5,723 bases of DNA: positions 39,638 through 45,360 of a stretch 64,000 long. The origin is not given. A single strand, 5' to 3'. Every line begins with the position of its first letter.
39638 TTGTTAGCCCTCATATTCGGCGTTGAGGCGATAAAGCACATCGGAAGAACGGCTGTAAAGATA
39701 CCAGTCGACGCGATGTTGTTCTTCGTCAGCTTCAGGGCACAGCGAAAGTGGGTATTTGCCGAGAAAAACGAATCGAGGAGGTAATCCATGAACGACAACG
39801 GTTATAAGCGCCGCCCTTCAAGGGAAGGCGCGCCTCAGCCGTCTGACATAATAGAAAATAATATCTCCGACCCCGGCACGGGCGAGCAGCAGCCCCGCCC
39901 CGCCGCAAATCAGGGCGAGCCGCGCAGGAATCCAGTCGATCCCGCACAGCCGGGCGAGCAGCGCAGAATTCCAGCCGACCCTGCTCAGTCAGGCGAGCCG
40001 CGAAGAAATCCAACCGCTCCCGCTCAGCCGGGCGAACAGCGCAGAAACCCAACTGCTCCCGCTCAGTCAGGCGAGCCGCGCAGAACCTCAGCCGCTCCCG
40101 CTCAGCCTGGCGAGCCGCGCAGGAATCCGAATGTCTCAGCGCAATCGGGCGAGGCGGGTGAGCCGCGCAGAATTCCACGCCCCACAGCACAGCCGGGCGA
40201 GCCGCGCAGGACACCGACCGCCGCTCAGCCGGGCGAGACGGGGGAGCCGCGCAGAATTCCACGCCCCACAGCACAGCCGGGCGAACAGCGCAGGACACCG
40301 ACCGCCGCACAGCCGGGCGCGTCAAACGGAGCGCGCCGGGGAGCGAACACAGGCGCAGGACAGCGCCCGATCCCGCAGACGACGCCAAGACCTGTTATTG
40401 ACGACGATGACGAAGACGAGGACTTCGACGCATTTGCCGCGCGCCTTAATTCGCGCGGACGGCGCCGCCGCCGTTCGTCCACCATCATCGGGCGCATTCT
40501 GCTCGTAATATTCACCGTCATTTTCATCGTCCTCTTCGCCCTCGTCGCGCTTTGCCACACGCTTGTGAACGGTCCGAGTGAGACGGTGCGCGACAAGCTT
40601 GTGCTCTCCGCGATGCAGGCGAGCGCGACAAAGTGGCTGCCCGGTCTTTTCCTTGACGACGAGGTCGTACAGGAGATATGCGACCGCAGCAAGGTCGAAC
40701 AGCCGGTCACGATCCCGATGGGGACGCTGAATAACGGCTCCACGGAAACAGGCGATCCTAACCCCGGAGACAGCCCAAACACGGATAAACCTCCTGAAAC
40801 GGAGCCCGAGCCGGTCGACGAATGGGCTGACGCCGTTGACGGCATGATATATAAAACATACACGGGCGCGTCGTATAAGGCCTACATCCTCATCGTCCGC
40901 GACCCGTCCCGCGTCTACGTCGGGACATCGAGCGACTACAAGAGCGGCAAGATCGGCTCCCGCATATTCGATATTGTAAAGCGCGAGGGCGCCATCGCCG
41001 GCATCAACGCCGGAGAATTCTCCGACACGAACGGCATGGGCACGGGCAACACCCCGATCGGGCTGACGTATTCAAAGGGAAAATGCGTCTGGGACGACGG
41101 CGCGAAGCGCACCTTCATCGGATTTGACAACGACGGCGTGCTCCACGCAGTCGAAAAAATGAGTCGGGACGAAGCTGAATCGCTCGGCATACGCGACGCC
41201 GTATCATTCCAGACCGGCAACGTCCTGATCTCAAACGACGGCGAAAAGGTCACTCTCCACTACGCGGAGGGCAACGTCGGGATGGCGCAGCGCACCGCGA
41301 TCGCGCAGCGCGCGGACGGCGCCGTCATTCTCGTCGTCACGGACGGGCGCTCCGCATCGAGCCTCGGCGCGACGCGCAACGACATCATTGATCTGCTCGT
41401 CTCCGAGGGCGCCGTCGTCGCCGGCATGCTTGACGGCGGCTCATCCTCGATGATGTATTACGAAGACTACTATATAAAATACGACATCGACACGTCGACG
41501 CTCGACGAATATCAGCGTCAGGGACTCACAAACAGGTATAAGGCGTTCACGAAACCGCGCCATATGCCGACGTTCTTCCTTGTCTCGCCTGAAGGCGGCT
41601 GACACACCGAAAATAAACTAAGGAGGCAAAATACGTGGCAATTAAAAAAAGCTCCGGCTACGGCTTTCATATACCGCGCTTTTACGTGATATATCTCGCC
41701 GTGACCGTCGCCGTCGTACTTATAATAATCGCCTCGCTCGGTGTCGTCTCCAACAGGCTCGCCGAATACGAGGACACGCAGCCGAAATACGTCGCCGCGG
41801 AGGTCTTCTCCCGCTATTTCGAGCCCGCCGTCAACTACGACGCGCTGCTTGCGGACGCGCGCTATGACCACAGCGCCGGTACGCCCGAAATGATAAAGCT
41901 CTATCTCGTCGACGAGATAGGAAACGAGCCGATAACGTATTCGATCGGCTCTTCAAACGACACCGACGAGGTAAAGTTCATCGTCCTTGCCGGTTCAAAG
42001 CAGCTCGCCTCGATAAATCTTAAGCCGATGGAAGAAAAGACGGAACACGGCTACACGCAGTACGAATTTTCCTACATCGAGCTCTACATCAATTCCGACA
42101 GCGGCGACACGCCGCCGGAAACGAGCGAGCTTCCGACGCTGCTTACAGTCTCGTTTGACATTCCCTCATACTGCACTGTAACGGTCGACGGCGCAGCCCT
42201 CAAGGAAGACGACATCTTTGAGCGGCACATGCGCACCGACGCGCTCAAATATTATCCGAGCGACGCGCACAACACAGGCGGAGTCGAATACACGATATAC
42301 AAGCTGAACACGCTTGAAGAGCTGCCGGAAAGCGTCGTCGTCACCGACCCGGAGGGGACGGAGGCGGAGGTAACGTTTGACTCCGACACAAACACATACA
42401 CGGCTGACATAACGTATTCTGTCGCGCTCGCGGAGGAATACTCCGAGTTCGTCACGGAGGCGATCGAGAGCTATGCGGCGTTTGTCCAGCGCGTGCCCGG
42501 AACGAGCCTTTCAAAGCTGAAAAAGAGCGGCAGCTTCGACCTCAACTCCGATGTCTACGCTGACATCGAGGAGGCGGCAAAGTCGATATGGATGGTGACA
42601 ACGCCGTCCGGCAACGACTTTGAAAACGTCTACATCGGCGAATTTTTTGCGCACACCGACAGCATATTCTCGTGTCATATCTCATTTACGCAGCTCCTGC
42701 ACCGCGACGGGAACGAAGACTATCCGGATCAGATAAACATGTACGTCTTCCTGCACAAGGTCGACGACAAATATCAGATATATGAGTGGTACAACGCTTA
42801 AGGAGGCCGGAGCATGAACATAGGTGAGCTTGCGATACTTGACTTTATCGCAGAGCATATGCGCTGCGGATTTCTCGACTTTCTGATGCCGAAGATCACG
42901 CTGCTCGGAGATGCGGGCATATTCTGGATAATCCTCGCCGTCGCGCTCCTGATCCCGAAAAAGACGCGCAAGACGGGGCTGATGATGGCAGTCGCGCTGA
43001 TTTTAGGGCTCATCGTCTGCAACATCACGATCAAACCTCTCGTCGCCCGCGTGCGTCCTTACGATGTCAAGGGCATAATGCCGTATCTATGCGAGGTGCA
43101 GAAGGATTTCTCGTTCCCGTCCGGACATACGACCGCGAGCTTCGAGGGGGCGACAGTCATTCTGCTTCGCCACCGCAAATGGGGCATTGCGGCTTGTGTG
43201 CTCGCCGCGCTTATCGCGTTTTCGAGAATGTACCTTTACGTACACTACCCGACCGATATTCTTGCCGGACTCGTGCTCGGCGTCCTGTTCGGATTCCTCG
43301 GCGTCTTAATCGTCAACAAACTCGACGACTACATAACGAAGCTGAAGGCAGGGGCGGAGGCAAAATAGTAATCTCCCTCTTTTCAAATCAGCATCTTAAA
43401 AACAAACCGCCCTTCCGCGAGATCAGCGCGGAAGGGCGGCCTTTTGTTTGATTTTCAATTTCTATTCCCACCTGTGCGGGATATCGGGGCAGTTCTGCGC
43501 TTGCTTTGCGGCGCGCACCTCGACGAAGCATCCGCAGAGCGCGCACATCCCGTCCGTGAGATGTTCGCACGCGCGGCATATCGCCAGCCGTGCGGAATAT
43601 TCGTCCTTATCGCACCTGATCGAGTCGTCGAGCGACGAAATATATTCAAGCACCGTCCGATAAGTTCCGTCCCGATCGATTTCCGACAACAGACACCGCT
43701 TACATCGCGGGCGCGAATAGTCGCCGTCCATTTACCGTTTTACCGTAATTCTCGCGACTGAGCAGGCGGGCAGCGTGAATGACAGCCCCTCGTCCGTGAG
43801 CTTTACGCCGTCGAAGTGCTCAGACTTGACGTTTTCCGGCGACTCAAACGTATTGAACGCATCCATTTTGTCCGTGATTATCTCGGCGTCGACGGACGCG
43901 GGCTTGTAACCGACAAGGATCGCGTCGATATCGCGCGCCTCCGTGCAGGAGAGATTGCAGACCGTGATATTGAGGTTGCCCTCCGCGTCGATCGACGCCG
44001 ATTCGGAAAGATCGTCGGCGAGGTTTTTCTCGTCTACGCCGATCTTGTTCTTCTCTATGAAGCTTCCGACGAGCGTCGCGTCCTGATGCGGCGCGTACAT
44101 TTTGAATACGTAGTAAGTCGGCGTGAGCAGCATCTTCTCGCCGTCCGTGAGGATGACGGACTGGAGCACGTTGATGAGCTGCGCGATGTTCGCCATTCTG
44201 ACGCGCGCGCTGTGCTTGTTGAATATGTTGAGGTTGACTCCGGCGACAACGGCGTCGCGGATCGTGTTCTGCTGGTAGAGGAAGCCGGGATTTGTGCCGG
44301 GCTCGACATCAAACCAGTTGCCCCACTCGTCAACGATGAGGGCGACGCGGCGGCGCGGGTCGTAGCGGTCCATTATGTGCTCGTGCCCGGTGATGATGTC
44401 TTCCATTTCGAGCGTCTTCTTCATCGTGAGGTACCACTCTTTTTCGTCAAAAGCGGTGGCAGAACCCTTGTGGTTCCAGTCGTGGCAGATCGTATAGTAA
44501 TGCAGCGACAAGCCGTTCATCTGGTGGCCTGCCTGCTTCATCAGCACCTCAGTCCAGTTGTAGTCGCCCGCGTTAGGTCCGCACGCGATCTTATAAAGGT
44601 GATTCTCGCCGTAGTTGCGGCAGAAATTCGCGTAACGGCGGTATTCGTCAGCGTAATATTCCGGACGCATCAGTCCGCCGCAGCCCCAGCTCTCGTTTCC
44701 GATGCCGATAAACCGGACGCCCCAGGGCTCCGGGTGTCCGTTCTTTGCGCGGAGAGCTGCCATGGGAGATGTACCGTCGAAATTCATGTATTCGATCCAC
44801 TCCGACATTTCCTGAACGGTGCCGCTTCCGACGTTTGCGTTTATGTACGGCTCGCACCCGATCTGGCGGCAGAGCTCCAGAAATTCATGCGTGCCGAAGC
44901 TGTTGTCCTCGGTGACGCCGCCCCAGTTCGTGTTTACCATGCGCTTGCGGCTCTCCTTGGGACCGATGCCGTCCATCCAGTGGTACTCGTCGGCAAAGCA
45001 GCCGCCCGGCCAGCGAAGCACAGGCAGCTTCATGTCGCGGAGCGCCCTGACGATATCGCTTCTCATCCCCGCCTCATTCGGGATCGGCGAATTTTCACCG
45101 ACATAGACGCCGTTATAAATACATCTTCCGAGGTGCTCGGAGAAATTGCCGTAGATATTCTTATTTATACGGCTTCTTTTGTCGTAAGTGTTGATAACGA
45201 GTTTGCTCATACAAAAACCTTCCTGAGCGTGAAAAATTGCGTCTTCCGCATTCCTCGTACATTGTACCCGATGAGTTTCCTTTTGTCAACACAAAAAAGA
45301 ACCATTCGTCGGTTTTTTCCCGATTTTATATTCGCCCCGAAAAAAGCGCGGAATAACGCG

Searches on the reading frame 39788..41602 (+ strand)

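Call 21: search_protein_families(library=pfam, proteins=[window:39788-41602:+], max_evalue=0.00001)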
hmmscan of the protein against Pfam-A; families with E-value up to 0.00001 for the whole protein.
window:39788-41602:+ (604 aa): 1 family
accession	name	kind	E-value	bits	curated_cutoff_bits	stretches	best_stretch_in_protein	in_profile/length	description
PF09992.14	NAGPA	-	1e-29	104.4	25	1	401-574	2-147/169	Phosphodiester glycosidase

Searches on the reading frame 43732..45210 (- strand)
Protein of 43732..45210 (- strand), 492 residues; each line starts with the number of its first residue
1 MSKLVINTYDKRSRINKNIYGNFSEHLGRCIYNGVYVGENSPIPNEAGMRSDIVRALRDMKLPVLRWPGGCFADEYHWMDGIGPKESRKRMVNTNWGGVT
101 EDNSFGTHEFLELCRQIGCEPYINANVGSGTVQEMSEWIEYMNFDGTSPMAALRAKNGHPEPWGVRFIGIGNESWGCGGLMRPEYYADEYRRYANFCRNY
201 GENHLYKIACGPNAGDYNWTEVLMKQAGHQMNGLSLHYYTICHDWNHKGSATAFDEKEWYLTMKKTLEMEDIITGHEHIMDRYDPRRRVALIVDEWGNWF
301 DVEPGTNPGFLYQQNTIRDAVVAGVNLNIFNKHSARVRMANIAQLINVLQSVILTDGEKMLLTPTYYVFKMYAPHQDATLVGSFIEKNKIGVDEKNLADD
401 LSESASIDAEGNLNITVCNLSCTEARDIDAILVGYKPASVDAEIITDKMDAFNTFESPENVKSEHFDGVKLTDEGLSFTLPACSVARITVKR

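Call 21: search_protein_families(library=pfam, proteins=[window:43732-45210:-], max_evalue=0.00001)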
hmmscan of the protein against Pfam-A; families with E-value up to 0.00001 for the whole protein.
window:43732-45210:- (492 aa): 2 families
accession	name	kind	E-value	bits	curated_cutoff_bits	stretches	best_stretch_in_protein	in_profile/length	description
PF06964.18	Alpha-L-AF_C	-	9.9e-50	169.4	27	1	294-484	1-165/165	Alpha-L-arabinofuranosidase C-terminal domain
PF22848.2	ASD1_dom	-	5.4e-12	46.2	22.2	1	56-123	2-73/239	Alpha-L-arabinofuranosidase 1 domain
